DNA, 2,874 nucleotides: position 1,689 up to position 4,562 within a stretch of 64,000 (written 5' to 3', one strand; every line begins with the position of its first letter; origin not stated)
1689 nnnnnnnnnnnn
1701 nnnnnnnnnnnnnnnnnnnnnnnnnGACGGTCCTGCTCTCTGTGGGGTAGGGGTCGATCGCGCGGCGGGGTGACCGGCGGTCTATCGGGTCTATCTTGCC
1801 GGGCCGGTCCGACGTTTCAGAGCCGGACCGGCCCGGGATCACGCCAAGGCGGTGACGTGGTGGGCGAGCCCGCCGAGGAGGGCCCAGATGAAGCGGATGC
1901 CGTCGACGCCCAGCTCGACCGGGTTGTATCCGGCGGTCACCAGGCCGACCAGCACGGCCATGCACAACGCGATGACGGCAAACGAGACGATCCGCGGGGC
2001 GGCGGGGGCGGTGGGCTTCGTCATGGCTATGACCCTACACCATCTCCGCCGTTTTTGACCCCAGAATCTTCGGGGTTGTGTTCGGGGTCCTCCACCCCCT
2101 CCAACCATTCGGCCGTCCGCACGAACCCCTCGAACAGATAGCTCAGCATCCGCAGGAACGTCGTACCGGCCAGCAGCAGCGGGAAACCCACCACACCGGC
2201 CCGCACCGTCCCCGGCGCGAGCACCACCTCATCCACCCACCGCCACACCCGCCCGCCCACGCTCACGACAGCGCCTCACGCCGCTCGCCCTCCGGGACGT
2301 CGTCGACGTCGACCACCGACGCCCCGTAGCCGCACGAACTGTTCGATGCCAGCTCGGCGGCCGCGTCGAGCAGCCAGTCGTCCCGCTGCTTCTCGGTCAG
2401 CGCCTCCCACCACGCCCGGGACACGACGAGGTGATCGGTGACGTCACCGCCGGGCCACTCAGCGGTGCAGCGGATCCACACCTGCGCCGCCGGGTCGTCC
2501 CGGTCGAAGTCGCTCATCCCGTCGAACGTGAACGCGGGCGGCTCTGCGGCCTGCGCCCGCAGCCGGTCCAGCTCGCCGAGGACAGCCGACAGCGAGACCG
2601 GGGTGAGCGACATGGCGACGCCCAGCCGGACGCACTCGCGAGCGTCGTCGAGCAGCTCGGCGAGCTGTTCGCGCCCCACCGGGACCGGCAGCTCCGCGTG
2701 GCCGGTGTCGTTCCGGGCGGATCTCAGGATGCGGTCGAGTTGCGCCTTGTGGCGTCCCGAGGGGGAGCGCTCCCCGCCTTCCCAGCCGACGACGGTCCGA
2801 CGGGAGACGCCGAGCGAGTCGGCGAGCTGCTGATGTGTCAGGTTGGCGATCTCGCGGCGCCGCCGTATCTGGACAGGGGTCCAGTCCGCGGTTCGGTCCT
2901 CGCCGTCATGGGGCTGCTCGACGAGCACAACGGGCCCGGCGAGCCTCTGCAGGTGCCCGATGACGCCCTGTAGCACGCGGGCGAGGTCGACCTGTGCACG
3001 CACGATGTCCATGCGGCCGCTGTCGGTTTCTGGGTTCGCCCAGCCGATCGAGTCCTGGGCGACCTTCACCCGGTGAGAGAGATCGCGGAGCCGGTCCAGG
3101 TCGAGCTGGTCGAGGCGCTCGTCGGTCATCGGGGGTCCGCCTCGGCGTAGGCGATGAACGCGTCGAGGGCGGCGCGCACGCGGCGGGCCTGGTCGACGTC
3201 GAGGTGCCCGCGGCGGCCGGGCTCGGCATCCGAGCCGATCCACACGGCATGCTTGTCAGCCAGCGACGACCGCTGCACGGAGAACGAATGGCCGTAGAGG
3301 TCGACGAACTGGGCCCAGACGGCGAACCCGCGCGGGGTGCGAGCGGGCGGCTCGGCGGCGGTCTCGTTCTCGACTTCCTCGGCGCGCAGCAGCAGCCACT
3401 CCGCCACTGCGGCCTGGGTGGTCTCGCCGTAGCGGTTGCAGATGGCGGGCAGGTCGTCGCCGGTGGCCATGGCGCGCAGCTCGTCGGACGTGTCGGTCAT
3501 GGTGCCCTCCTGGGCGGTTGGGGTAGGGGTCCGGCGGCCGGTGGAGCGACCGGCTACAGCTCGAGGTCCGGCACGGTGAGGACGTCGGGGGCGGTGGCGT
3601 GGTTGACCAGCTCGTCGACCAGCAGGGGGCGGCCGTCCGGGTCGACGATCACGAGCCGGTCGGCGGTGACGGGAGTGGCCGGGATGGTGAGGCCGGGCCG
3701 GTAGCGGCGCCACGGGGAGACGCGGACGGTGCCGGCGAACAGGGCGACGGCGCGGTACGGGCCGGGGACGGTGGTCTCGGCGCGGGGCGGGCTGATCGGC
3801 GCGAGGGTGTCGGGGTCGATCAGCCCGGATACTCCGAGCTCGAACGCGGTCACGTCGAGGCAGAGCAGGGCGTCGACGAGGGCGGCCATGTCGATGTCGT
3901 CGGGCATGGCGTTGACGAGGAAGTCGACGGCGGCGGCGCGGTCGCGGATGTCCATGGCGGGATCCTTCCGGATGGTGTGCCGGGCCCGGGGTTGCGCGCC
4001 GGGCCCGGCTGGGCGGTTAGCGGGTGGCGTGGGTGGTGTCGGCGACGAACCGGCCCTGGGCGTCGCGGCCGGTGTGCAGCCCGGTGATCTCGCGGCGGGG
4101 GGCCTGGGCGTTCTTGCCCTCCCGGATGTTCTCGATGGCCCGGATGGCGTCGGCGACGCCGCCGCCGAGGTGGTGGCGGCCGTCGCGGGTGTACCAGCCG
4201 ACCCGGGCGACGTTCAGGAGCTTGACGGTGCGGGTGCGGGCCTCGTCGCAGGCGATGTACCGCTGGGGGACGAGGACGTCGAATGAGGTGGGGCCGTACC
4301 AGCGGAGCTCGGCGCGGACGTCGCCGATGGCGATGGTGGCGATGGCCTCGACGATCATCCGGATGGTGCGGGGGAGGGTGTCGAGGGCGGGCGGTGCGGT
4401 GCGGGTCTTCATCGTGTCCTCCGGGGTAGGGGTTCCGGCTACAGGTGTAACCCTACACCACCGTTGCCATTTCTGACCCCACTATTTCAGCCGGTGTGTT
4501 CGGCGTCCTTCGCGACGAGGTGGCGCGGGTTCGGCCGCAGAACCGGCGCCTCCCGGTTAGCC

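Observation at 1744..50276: Start-associated 10-mer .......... in the 5' leaders of about 20 genes on both strands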

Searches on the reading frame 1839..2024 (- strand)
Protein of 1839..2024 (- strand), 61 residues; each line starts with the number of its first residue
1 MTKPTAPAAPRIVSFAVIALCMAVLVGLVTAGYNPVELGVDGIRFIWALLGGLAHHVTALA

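Call 34: search_protein_families(library=pfam, proteins=[window:1839-2024:-], max_evalue=0.01)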
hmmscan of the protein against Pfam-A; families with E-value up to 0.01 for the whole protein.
window:1839-2024:- (61 aa): 0 families

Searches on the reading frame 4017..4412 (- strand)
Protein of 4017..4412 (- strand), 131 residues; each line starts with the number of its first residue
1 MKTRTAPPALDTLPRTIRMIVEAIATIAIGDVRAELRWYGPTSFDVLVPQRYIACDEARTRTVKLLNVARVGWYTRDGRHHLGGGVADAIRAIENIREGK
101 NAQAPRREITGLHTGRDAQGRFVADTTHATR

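Call 34: search_protein_families(library=pfam, proteins=[window:4017-4412:-], max_evalue=0.01)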
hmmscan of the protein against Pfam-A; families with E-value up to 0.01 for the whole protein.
window:4017-4412:- (131 aa): 0 families

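Call 70: search_protein_families(library=phrogs, proteins=[window:4017-4412:-], max_evalue=0.001)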
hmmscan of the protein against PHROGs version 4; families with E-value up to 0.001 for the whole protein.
window:4017-4412:- (131 aa): 0 families
